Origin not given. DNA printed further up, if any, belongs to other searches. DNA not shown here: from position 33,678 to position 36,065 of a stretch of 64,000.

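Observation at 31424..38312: Unassigned operon: IclR, PaaK-like aryl-acid CoA ligase, 55-aa protein, cytoplasmic molybdopterin oxidoreductase, NAD(P)H-type FeS-flavoprotein and a DUF1566 protein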

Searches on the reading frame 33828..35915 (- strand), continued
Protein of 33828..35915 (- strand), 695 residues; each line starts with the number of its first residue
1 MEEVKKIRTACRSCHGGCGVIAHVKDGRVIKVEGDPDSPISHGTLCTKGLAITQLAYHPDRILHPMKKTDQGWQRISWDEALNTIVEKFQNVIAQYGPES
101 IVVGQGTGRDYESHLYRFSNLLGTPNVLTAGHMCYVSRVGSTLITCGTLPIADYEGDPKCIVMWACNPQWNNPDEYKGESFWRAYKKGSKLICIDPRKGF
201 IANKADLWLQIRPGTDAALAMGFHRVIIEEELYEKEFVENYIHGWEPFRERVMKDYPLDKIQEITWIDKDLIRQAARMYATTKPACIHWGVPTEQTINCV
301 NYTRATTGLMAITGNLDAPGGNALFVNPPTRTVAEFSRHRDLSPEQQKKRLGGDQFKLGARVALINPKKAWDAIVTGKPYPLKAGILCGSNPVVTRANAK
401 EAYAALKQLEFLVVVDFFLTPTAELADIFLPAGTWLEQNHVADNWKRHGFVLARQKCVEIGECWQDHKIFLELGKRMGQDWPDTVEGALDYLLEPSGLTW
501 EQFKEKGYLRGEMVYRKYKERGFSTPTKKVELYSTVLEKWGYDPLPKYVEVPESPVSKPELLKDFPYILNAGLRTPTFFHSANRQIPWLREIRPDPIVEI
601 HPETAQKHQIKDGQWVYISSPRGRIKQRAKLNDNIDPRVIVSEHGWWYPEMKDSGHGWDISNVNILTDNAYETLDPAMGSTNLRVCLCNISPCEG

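Call 48: search_protein_families(library=pfam, proteins=[L026:11169-11795:+, L026:11808-13154:+, L015:1547-3853:+, L015:3990-4607:+, L015:4618-5688:+, L016:12658-13725:+, L016:13834-14469:+, L016:14512-15318:+, L040:3395-4603:+, L026:3253-5349:-], max_evalue=0.00001)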
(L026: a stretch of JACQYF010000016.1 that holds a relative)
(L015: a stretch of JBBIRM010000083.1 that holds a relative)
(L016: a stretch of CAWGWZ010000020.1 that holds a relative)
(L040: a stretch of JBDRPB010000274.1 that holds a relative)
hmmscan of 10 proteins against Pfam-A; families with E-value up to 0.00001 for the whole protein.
L026:11169-11795:+ (208 aa): 2 families
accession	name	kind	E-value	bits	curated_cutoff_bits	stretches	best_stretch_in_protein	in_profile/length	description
PF02310.24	B12-binding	-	3.4e-20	72.5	32.1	1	88-200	2-120/121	B12 binding domain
PF02607.22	B12-binding_2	-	2e-13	50.7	23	1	5-69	5-69/74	B12 binding domain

L026:11808-13154:+ (448 aa): 1 family
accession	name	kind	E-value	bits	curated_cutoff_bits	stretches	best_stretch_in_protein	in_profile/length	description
PF01208.23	URO-D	-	1.3e-15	57.7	23.9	1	240-444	140-346/346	Uroporphyrinogen decarboxylase (URO-D)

L015:1547-3853:+ (768 aa): 7 families
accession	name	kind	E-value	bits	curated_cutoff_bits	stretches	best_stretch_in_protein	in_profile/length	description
PF07992.20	Pyr_redox_2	-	8.3e-34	117.8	26.1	1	186-476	2-291/291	Pyridine nucleotide-disulphide oxidoreductase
PF14691.11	Fer4_20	-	8e-21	74.4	25.8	1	93-172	29-110/113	Dihydroprymidine dehydrogenase domain II, 4Fe-4S cluster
PF13738.12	Pyr_redox_3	-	1.7e-11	44.3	30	1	271-460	127-305/305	Pyridine nucleotide-disulphide oxidoreductase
PF00070.33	Pyr_redox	-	7.7e-10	39.6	22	0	315-390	1-79/82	Pyridine nucleotide-disulphide oxidoreductase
PF09918.14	DUF2148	-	1.5e-09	38.2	25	1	598-663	1-66/68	Uncharacterized protein containing a ferredoxin domain (DUF2148)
PF13450.12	NAD_binding_8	-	8.4e-09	36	21.9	1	189-224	1-35/68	NAD(P)-binding Rossmann-like domain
PF01946.23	Thi4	-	4.1e-06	26.6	26.2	1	187-250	20-82/235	Thi4 family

L015:3990-4607:+ (205 aa): 0 families

L015:4618-5688:+ (356 aa): 1 family
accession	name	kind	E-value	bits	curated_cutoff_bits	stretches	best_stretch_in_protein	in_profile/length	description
PF01208.23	URO-D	-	1.7e-41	142.8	23.9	1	9-350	4-345/346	Uroporphyrinogen decarboxylase (URO-D)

L016:12658-13725:+ (355 aa): 1 family
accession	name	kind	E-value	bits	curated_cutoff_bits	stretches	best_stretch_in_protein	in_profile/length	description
PF01208.23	URO-D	-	1.6e-19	70.6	23.9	1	148-331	143-329/346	Uroporphyrinogen decarboxylase (URO-D)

L016:13834-14469:+ (211 aa): 2 families
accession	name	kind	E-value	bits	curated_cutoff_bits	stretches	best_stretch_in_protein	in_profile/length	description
PF02310.24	B12-binding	-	9.3e-29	100.2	32.1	1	90-202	2-120/121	B12 binding domain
PF02607.22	B12-binding_2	-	1.6e-19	70.3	23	1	15-77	13-74/74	B12 binding domain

L016:14512-15318:+ (268 aa): 2 families
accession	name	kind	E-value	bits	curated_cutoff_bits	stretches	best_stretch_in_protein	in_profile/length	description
PF00809.28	Pterin_bind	-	2.4e-21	76.9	25.5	1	29-228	24-241/244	Pterin binding enzyme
PF03599.22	CdhD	-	5.3e-06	25.9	24.8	1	57-138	84-162/387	CO dehydrogenase/acetyl-CoA synthase delta subunit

L040:3395-4603:+ (402 aa): 1 family
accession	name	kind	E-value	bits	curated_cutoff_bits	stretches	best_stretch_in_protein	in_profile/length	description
PF07690.21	MFS_1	-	5.7e-41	141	33.4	2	18-278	3-255/347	Major Facilitator Superfamily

L026:3253-5349:- (698 aa): 4 families
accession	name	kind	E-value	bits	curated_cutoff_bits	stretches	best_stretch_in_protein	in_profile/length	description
PF00176.29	SNF2-rel_dom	-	1.3e-39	136.5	24.9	1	168-409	1-252/290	SNF2-related domain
PF00271.37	Helicase_C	-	1.5e-21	77.2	23.5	1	488-594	2-110/110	Helicase conserved C-terminal domain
PF04851.21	ResIII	-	9.6e-11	42.3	22.5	1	164-319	3-163/164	Type III restriction enzyme, res subunit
PF00270.35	DEAD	-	5.9e-06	26.6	26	0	169-324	4-165/167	DEAD/DEAH box helicase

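Call 70: list_cluster_members(proteins=[window:33828-35915:-, window:36087-37388:-, P0001, P0004, P0022, P0073, P0075, P0112, P0081, P0071])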
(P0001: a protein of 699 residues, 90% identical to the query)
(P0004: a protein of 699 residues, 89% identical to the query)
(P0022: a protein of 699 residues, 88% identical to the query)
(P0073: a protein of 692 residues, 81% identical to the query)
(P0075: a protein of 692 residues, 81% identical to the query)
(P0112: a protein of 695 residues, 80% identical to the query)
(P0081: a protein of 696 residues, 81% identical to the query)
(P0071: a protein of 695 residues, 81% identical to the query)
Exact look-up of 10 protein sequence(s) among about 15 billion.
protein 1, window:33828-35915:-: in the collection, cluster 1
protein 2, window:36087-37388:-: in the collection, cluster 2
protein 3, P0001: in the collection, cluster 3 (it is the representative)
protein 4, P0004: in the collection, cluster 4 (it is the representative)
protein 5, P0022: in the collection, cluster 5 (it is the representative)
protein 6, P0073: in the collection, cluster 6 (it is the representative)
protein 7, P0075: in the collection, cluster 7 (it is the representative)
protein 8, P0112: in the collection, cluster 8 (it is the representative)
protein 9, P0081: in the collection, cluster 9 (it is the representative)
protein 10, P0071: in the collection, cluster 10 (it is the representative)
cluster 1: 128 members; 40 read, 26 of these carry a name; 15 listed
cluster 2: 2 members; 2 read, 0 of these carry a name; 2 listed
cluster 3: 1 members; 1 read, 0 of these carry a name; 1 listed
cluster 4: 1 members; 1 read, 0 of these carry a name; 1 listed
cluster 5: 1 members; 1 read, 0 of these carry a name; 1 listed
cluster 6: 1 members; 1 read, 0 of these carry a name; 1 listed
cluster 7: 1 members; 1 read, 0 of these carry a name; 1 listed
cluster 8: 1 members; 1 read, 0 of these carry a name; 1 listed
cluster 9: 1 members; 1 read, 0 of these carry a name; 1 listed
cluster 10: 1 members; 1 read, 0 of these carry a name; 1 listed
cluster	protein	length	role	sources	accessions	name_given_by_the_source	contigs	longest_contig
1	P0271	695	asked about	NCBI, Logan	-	-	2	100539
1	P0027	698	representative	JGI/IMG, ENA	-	anaerobic selenocysteine-containing dehydrogenase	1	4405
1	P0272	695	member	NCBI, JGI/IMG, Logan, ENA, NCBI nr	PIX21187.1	MAG: molybdopterin oxidoreductase [Deltaproteobacteria bacterium ...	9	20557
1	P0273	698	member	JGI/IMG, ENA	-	anaerobic selenocysteine-containing dehydrogenase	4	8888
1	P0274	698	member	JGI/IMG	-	anaerobic selenocysteine-containing dehydrogenase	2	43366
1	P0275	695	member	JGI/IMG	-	anaerobic selenocysteine-containing dehydrogenase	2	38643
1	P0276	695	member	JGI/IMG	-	anaerobic selenocysteine-containing dehydrogenase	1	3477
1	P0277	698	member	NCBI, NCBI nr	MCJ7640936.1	MAG: molybdopterin-dependent oxidoreductase [Desulfobacterales bacterium] | molybdopterin-dependent oxidoreductase [Desulfobacterales bacterium]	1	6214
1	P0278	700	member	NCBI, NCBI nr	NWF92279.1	MAG: molybdopterin-dependent oxidoreductase [Syntrophaceae bacterium] | molybdopterin-dependent oxidoreductase [Syntrophaceae bacterium]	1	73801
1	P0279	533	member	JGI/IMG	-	anaerobic selenocysteine-containing dehydrogenase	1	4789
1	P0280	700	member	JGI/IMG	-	anaerobic selenocysteine-containing dehydrogenase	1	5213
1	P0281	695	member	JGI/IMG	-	anaerobic selenocysteine-containing dehydrogenase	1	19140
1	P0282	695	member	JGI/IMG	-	anaerobic selenocysteine-containing dehydrogenase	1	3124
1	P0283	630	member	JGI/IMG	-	anaerobic selenocysteine-containing dehydrogenase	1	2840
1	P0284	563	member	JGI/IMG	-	anaerobic selenocysteine-containing dehydrogenase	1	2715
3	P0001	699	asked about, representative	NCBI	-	-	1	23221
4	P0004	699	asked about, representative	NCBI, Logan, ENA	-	-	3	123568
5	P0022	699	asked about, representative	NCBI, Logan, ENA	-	-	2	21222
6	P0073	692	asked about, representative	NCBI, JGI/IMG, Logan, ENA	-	-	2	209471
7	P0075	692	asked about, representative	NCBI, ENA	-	-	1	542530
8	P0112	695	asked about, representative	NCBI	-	-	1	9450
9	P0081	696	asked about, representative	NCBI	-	-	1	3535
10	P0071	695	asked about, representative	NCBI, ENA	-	-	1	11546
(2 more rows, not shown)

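Call 82: find_homologous_proteins(query=L017:15390-17546:-, max_evalue=1e-50)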
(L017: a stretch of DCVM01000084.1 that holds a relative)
Query L017:15390-17546:- (718 aa): 7820 proteins with E <= 1e-50 among 8000 candidates; the best 120 are listed.
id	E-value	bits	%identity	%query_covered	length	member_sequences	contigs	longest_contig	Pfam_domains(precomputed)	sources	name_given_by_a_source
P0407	0.0e+0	1621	93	100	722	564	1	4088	PF00384.28,PF01568.28,PF04879.22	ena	-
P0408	0.0e+0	1605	93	100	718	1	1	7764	PF00384.28,PF01568.28,PF04879.22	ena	-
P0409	0.0e+0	1593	91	100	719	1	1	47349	PF00384.28,PF01568.28,PF04879.22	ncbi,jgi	jgi:anaerobic selenocysteine-containing dehydrogenase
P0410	0.0e+0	1567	90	100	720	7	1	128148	PF00384.28,PF01568.28,PF04879.22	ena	-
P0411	0.0e+0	1559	89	100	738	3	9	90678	PF00384.28,PF01568.28,PF04879.22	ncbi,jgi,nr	ncbi:MAG: molybdopterin oxidoreductase [Deltaproteobacteria bacterium]|nr:molybdopterin oxidoreducta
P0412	0.0e+0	1553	90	100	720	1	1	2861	PF00384.28,PF01568.28,PF04879.22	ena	-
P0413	0.0e+0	1548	88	100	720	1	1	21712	PF00384.28,PF01568.28,PF04879.22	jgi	-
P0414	0.0e+0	1545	88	100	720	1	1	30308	PF00384.28,PF01568.28,PF04879.22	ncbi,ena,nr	ncbi:MAG TPA: molybdopterin-dependent oxidoreductase [Thermodesulfobacteriota bacterium]|nr:molybdop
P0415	0.0e+0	1545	88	100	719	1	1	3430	PF00384.28,PF01568.28,PF04879.22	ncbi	-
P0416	0.0e+0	1544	88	100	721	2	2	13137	PF00384.28,PF01568.28,PF04879.22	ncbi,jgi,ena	-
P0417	0.0e+0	1535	88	100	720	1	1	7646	PF00384.28,PF01568.28,PF04879.22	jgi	jgi:anaerobic selenocysteine-containing dehydrogenase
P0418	0.0e+0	1528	87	100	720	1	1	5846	PF00384.28,PF01568.28,PF04879.22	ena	-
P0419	0.0e+0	1525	87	100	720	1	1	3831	PF00384.28,PF01568.28,PF04879.22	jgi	jgi:anaerobic selenocysteine-containing dehydrogenase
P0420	0.0e+0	1524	87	100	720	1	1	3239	PF00384.28,PF01568.28,PF04879.22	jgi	jgi:anaerobic selenocysteine-containing dehydrogenase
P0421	0.0e+0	1523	87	100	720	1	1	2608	PF00384.28,PF01568.28,PF04879.22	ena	-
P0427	0.0e+0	1503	86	100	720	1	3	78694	PF00384.28,PF01568.28,PF04879.22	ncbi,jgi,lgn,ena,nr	ncbi:MAG TPA: molybdopterin-dependent oxidoreductase [Desulfatiglandales bacterium]|nr:molybdopterin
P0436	0.0e+0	1475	85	99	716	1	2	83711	PF00384.28,PF01568.28,PF04879.22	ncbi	ncbi:MAG: molybdopterin-dependent oxidoreductase [Bacillota bacterium]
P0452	0.0e+0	1437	83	99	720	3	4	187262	PF00384.28,PF01568.28,PF04879.22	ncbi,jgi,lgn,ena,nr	ncbi:MAG TPA: molybdopterin-dependent oxidoreductase [Syntrophorhabdaceae bacterium]|nr:molybdopteri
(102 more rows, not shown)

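Call 83: find_encoding_contigs(protein=P0452, flank=9000, max_places=2)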
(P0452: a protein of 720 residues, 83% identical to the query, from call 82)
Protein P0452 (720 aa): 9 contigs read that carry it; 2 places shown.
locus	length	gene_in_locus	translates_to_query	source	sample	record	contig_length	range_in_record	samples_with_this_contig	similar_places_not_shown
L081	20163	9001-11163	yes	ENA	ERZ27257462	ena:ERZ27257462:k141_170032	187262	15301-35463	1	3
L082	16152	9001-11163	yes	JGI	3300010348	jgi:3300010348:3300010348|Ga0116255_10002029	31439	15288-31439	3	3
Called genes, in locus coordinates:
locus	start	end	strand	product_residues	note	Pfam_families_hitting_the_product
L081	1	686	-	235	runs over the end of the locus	PF01209:Ubie_methyltran (weak), PF13489:Methyltransf_23, PF02353:CMAS (weak), PF13847:Methyltransf_31, PF08241:Methyltransf_11, PF08242:Methyltransf_12, PF13649:Methyltransf_25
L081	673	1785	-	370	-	PF01041:DegT_DnrJ_EryC1, PF01053:Cys_Met_Meta_PP (weak), PF01212:Beta_elim_lyase (weak)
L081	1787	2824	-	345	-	PF00535:Glycos_transf_2, PF13641:Glyco_tranf_2_3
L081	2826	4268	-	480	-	PF13231:PMT_2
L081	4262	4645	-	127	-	PF19588:SxtJ (weak)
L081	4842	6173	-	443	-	PF16822:ALGX (weak)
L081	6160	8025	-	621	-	PF02543:Carbam_trans_N, PF16861:Carbam_trans_C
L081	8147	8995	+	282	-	PF09339:HTH_IclR (weak), PF01978:TrmB (weak), PF01614:IclR_C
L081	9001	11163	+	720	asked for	PF04879:Molybdop_Fe4S4, PF00384:Molybdopterin, PF01568:Molydop_binding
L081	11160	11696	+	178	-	PF12838:Fer4_7 (weak), PF13187:Fer4_9 (weak), PF13247:Fer4_11, PF13237:Fer4_10 (weak), PF14697:Fer4_21, PF13187:Fer4_9, PF25160:LdpA_Fe-S-bd, PF00037:Fer4, +2 more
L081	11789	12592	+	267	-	PF02749:QRPTase_N, PF01729:QRPTase_C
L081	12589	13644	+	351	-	PF02445:NadA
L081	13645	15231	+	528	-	PF00890:FAD_binding_2, PF01266:DAO (weak), PF01494:FAD_binding_3 (faint), PF03486:HI0933_like (weak), PF07992:Pyr_redox_2 (faint), PF02910:Succ_DH_flav_C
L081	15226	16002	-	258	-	PF00290:Trp_syntA, PF03437:BtpA (faint)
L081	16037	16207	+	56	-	-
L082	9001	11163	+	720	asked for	PF04879:Molybdop_Fe4S4, PF00384:Molybdopterin, PF01568:Molydop_binding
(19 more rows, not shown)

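Call 84: find_encoding_contigs(protein=P0427, flank=9000, max_places=2)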
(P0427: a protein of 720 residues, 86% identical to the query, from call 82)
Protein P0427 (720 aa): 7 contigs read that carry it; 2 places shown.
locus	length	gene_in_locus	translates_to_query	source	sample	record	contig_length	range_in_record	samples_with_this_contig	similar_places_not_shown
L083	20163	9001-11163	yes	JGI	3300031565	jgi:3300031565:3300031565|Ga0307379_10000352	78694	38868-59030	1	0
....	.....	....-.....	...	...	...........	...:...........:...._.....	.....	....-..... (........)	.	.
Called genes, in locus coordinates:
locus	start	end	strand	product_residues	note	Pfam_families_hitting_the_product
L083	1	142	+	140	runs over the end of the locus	PF20791:Acyl-ACP_TE_C, PF13279:4HBT_2, PF03061:4HBT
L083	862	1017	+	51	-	PF00403:HMA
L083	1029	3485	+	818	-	PF00403:HMA, PF00122:E1-E2_ATPase, PF00702:Hydrolase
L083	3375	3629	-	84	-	-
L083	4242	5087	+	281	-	PF13248:Zn_ribbon_3 (weak), PF01694:Rhomboid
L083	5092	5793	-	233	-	PF01841:Transglut_core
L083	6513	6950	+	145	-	-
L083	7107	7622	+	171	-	PF00702:Hydrolase (faint), PF08282:Hydrolase_3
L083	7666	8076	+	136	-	-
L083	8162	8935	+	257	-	PF13938:DUF4213, PF04016:DUF364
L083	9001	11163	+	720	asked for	PF04879:Molybdop_Fe4S4, PF00384:Molybdopterin, PF01568:Molydop_binding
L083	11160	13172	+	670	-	PF13247:Fer4_11, PF14691:Fer4_20, PF01946:Thi4 (weak), PF00890:FAD_binding_2 (weak), PF01266:DAO (weak), PF07992:Pyr_redox_2, PF13450:NAD_binding_8, PF13247:Fer4_11, +4 more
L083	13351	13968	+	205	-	PF00226:DnaJ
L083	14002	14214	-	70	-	PF00072:Response_reg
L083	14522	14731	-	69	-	PF03459:TOBE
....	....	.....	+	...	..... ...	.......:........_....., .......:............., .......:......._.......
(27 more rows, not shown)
